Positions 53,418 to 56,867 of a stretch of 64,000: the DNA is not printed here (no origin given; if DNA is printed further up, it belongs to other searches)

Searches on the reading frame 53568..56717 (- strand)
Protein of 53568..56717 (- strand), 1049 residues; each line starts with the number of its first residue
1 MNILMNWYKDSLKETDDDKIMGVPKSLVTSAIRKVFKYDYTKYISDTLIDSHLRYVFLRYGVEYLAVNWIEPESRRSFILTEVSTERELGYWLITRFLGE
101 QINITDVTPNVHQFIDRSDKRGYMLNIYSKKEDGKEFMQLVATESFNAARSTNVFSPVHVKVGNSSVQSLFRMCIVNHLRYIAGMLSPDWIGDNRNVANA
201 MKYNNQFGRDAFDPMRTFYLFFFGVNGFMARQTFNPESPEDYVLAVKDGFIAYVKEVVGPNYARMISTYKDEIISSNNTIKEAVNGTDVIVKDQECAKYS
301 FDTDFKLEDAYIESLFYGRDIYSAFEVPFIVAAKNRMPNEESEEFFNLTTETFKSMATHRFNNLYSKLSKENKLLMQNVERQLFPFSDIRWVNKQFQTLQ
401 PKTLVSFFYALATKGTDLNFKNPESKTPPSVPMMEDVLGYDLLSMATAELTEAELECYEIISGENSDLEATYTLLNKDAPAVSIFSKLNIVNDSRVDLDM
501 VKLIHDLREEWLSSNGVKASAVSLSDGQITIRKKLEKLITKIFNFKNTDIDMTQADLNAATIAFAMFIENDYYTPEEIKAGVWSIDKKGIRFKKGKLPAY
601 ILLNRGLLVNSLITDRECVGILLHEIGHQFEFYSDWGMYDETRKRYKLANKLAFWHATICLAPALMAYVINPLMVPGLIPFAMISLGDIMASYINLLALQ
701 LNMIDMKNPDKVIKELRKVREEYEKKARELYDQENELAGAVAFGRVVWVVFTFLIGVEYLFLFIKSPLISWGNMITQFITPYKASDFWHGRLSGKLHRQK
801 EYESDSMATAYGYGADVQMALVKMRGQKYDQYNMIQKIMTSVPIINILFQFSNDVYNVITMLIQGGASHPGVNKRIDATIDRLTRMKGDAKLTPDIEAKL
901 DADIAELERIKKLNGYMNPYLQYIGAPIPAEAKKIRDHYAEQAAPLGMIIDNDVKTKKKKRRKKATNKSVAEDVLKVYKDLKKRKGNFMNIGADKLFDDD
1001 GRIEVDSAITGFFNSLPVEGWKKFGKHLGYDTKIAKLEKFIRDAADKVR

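Call 9: search_protein_families(library=pfam, proteins=[window:53568-56717:-], max_evalue=0.01)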
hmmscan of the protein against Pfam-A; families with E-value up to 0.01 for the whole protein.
window:53568-56717:- (1049 aa): 1 family
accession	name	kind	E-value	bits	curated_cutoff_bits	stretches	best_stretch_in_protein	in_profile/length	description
PF01435.24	Peptidase_M48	-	0.00012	22.4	20.3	0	791-878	130-181/186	Peptidase family M48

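Call 10: search_protein_families(library=phrogs, proteins=[window:53568-56717:-], max_evalue=0.001)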
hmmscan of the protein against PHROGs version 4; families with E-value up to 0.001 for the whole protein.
window:53568-56717:- (1049 aa): 1 family
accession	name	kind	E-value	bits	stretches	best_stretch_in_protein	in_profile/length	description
phrog_2767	-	unknown function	4.8e-11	43.1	1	494-641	23-186/442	-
